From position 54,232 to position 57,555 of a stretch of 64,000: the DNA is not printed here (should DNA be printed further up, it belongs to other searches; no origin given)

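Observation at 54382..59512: PolB-like protein with exonuclease but no canonical polymerase signatures, operonic with a Rad50-like ATPase in place of Mre11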

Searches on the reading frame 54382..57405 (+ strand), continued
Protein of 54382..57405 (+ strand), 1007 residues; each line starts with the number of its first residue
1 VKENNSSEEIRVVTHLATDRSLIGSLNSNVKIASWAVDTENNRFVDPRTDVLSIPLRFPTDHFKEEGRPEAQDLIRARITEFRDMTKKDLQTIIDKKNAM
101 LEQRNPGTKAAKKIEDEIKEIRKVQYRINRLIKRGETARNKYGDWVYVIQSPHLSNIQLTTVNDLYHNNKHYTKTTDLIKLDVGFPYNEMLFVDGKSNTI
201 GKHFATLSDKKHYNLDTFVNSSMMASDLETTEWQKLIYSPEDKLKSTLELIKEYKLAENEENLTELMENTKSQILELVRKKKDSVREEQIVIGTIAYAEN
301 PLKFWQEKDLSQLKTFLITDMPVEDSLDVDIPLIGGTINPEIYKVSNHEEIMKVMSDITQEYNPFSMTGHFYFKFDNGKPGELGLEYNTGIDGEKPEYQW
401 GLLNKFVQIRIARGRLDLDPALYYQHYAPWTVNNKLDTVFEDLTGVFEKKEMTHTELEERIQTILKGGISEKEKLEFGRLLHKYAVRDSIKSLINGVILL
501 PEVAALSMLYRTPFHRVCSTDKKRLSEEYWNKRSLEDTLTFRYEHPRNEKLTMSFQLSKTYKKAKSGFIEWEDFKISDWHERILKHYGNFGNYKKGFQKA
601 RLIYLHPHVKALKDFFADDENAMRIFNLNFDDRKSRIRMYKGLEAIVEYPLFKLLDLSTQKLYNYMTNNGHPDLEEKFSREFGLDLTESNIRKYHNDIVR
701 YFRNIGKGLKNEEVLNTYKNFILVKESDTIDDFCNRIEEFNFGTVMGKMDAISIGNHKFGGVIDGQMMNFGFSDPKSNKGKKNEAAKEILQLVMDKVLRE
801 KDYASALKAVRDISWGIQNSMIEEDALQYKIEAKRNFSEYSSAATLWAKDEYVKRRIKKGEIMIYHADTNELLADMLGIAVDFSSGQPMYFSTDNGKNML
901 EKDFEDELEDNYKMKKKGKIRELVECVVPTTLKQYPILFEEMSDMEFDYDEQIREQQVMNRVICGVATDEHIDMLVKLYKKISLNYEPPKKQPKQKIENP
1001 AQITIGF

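Call 33: search_solved_structures(query=A3, max_evalue=10, show_alignments=3)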
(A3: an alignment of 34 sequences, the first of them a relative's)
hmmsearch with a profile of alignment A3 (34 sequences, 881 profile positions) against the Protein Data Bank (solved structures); distinct sequences matched with E-value up to 10: 49.
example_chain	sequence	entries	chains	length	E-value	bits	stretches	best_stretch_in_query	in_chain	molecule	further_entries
8s84_A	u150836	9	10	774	1.3e-16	63.4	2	318-518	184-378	DNA polymerase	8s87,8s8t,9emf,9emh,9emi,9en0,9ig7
2jgu_A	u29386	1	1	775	1.5e-16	63.1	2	316-516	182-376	DNA POLYMERASE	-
1wns_A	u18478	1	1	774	3.2e-16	62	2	318-518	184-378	DNA POLYMERASE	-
1wn7_A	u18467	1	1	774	3.3e-16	62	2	318-518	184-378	Family B DNA Polymerase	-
4k8z_A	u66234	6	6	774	3.4e-16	61.9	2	318-518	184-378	DNA polymerase | DNA polymerase,DNA polymerase,DNA polymerase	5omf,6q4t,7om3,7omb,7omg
7tqw_A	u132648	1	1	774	4.2e-16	61.6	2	318-518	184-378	DNA polymerase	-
7rsu_A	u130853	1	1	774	4.4e-16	61.5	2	318-518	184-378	DNA polymerase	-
1qht_A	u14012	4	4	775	5.1e-16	61.3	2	317-517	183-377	PROTEIN (DNA POLYMERASE) | DNA polymerase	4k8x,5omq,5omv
6is7_A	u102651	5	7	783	5.3e-16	61.3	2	317-517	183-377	DNA polymerase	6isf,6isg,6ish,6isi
3a2f_A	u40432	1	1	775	5.5e-16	61.2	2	317-516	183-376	DNA polymerase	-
4ahc_A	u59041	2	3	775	5.8e-16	61.2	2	317-516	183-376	DNA POLYMERASE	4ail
9mye_A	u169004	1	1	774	5.8e-16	61.2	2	317-515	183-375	DNA polymerase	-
5vu5_A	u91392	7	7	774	6.1e-16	61.1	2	318-518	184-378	DNA polymerase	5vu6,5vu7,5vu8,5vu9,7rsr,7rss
9oax_A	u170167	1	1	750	8.9e-16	60.5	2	318-516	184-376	5-270, TNA polymerase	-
9oat_A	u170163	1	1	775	9.9e-16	60.4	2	318-516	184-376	5-270, TNA polymerase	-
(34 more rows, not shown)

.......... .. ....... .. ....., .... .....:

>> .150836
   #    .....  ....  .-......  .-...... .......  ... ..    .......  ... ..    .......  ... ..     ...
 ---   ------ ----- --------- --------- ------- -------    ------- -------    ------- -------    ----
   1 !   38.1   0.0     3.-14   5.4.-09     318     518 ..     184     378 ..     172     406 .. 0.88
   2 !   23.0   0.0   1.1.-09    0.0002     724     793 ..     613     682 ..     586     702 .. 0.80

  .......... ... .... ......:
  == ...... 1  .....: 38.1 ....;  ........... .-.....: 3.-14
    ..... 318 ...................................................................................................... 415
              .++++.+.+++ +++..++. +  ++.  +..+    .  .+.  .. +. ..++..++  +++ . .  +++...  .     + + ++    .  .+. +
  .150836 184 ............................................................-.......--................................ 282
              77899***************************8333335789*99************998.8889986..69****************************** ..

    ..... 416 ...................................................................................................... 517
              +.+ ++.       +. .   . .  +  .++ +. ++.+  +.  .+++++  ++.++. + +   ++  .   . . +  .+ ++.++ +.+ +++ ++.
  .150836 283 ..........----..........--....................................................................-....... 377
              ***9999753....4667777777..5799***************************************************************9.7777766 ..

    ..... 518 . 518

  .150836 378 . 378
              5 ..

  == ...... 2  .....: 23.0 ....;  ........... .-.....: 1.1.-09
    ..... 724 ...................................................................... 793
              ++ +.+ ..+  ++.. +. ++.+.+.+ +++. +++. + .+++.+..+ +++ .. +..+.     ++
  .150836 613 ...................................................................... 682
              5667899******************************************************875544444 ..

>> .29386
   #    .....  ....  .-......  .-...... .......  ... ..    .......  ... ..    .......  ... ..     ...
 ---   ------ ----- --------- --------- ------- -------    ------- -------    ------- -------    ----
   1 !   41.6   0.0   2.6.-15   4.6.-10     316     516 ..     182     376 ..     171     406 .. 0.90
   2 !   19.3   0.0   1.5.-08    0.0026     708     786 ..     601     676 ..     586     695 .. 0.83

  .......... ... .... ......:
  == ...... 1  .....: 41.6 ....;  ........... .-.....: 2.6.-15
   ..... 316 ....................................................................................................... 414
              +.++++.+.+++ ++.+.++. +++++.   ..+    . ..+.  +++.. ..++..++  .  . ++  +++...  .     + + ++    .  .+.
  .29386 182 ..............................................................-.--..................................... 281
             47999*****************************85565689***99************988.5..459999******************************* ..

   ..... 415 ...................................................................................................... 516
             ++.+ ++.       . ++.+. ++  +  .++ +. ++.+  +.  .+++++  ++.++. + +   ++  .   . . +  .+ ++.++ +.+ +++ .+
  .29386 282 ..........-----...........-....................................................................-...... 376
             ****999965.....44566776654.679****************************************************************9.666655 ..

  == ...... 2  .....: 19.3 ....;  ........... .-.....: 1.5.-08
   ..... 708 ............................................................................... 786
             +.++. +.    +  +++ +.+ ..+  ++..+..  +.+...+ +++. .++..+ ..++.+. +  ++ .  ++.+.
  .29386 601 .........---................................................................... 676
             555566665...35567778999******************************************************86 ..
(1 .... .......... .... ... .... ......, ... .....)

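Call 36: find_encoding_contigs(protein=P0006, flank=10000, max_places=3)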
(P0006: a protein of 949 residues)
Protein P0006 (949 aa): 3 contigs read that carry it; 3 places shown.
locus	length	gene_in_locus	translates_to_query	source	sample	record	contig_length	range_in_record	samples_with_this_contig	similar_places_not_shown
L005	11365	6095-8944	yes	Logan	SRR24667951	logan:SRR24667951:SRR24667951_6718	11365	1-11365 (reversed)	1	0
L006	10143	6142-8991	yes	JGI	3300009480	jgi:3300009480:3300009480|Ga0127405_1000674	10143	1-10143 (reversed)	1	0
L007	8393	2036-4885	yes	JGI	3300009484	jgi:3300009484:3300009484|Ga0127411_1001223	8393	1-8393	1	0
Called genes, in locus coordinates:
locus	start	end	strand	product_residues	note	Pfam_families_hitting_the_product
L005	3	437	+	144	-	?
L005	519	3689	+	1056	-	-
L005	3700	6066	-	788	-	-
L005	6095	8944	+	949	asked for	-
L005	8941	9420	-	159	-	-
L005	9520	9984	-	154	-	-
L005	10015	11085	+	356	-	PF00413:Peptidase_M10 (weak)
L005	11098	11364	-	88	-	?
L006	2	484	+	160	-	?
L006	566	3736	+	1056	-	-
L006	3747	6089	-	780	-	-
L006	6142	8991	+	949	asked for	-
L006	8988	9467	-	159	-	-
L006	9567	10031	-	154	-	-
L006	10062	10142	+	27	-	?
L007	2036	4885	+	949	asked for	-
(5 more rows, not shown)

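Call 37: find_encoding_contigs(protein=P0008, flank=10000, max_places=2)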
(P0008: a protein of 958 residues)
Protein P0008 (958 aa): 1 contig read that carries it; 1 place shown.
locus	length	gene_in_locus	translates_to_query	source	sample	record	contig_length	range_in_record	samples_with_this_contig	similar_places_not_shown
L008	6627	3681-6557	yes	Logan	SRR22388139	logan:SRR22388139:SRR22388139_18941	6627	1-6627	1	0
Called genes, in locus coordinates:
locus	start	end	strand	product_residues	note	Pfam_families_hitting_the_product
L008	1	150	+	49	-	?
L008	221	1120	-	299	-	-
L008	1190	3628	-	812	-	-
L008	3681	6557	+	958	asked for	-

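Call 38: find_encoding_contigs(protein=P0010, flank=10000, max_places=2)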
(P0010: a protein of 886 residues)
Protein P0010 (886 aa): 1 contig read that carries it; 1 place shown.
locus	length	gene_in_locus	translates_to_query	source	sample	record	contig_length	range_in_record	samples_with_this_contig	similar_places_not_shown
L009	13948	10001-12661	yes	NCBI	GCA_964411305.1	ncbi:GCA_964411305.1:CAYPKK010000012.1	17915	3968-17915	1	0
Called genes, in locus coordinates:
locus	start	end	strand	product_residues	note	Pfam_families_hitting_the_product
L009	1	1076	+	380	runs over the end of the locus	PF07676:PD40 (faint), PF26549:Tricorn_N (weak)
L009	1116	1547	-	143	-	PF00077:RVP (faint), PF13650:Asp_protease_2 (weak), PF13975:gag-asp_proteas (weak)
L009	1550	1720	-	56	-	PF18929:DUF5678 (weak)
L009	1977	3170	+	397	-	PF00999:Na_H_Exchanger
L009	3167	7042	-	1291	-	PF13229:Beta_helix, PF05048:NosD, PF13229:Beta_helix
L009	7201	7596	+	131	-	-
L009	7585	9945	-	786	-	-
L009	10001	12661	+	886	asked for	-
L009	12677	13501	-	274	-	PF04055:Radical_SAM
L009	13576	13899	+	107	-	-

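Call 39: find_encoding_contigs(protein=P0022, flank=10000, max_places=2)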
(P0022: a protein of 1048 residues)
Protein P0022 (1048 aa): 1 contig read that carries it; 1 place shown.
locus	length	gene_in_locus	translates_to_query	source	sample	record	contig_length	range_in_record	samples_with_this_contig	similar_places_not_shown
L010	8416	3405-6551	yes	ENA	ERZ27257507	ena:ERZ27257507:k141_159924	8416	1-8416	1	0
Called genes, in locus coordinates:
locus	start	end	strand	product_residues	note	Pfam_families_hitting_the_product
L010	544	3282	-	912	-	-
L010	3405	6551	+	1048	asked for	PF03104:DNA_pol_B_exo1 (weak)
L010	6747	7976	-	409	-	PF00009:GTP_EFTU, PF03193:RsgA_GTPase (faint), PF09173:eIF2_C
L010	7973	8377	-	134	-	PF01092:Ribosomal_S6e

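Call 60: search_protein_families(library=pfam, proteins=[L001:13102-14100:+, L005:519-3689:+], max_evalue=0.001)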
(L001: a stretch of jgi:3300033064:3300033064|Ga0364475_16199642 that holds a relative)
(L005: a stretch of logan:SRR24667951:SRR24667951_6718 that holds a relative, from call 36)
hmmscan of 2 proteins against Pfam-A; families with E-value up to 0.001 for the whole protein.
L001:13102-14100:+ (332 aa): 0 families

L005:519-3689:+ (1056 aa): 0 families

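Call 62: predict_structure(alignment_id=A2)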
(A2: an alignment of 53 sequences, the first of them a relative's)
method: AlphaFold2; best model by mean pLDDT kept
length: 1007 residues; sequences in the alignment: 53
mean_pLDDT: 88.2   pTM: 0.89
mean pLDDT of the five models: 88.2, 86.9, 86.8, 85.3, 84.4
residues with pLDDT >= 90: 700; 70-90: 199; 50-70: 62; < 50: 46
segments of 3 or more residues with pLDDT < 50: 1-3, 896-914, 986-1007
pLDDT, mean of each block of 10 residues (from residue 1): 64 94 95 95 96 92 93 95 96 98 97 97 97 90 91 88 77 84 88 72 54 87 98 85 93 94 94 91 91 98 93 97 96 91 98 98 98 95 96 95 74 97 96 95 90 90 94 96 97 98 97 96 94 88 86 88 80 93 91 89 97 95 91 95 97 94 92 94 92 97 96 95 96 96 96 94 93 89 93 92 94 94 94 89 87 90 91 90 77 46 39 58 84 55 57 79 93 87 55 45 40
secondary structure, 60 per line:
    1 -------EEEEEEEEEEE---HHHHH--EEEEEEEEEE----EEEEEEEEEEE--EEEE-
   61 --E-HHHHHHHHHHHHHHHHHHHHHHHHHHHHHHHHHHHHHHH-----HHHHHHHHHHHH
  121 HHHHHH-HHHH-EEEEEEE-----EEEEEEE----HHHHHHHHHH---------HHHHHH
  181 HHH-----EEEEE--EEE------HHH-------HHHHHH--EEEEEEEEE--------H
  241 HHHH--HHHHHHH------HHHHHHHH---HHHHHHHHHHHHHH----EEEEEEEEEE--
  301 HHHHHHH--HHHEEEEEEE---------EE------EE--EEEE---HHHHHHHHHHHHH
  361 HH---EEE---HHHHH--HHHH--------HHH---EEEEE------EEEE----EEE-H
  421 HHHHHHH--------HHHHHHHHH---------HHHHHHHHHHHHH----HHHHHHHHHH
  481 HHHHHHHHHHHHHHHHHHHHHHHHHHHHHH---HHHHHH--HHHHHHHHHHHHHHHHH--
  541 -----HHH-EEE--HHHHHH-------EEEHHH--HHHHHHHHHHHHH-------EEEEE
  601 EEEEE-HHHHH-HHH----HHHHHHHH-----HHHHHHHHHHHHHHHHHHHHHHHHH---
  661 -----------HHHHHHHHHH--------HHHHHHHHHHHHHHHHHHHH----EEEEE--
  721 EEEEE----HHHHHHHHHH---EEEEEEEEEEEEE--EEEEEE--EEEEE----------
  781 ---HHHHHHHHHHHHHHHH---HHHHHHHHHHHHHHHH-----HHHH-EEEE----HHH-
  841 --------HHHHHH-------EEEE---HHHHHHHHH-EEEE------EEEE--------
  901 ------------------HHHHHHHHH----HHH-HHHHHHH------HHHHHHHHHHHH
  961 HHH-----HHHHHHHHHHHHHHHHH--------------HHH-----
elements in order (helices of 4 or more, strands of 3 or more residues): E8-18 H22-26 E29-38 E43-53 E56-59 H65-103 H109-126 H128-131 E133-139 E145-151 H156-165 H175-183 E189-193 E196-198 H215-220 E223-231 H240-244 H247-253 H260-267 H271-284 E289-298 H301-307 E313-319 E341-344 H348-362 E366-368 H372-376 H379-382 E397-401 E408-411 E416-418 H420-427 H436-444 H454-466 H471-510 H514-519 H522-538 E550-552 H555-560 E568-570 H576-588 E596-605 H607-611 H620-627 H633-657 H672-681 H690-709 E714-718 E721-725 H730-739 E743-755 E758-763 E766-770 H784-799 H803-818 H824-827 E829-832 H849-854 E862-865 H869-877 E879-882 E889-892 H919-927 H936-942 H949-963 H969-985

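Call 65: fold_search(model_id=the predicted structure, library=pdb)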
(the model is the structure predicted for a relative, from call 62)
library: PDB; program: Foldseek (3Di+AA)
matches with E <= 10: 218; with E <= 0.001: 177
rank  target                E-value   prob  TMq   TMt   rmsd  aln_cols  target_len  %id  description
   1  9oaw_A                2.0e-19  1.00  0.44  0.55  10.0       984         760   11  TNA polymerase, 10-92, binary complex (released 2025-12-10)
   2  7rsu_A                2.1e-19  1.00  0.38  0.48  11.0       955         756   11  TNA polymerase, n+2 product (released 2021-10-27)
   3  7tqw_A                2.6e-19  1.00  0.40  0.50  10.1       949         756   12  Kod RSGA incorporating PMT, n+2 (released 2022-08-31)
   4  4k8z_A                3.4e-19  1.00  0.40  0.51   9.6       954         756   11  KOD Polymerase in binary complex with dsDNA (released 2013-06-26)
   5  5vu9_A                4.7e-19  1.00  0.39  0.49  10.5       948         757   10  TNA polymerase, translocated product (released 2017-12-06)
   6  9oat_A                6.1e-19  1.00  0.42  0.53   9.4       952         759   11  TNA polymerase, 5-270, binary complex (released 2025-12-10)
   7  4k8x_A                6.4e-19  1.00  0.40  0.51  10.3       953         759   10  Binary complex of 9N DNA polymerase in the replicative state (released 2013-06-26)
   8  2xhb_A                7.3e-19  1.00  0.42  0.55   9.4       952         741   11  Crystal structure of DNA polymerase from Thermococcus gorgonarius in complex with hypoxanthine-containing DNA (released 2010-07-21)
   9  4flu_A                9.5e-19  1.00  0.44  0.56   9.9       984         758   11  Pyrococcus abyssi B family DNA polymerase bound to a dsDNA, in edition mode (released 2012-08-29)
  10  4flz_A                1.0e-18  1.00  0.44  0.57   8.7       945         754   11  Pyrococcus abyssi B family DNA polymerase bound to a dsDNA, in edition mode (released 2012-08-29)
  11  4flv_A                1.2e-18  1.00  0.43  0.56   9.6       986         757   11  Pyrococcus abyssi B family DNA polymerase bound to a dsDNA, in edition mode (released 2012-08-29)
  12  5vu6_A                1.5e-18  1.00  0.40  0.50  10.0       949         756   11  TNA polymerase binary complex with primer/template duplex (released 2017-12-06)
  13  9oav_A                1.7e-18  1.00  0.43  0.55  10.6       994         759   11  TNA polymerase, 8-64, binary complex (released 2025-12-10)
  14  9oau_A                1.8e-18  1.00  0.44  0.56  10.1       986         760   11  TNA polymerase, 7-47, binary complex (released 2025-12-10)
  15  9en0_A                2.0e-18  1.00  0.38  0.48  10.0       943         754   11  KOD-H4 DNA polymerase mutant in a unproductive binary complex with DNA:DNA containing six HNA nucleotides (released 2025-09-24)
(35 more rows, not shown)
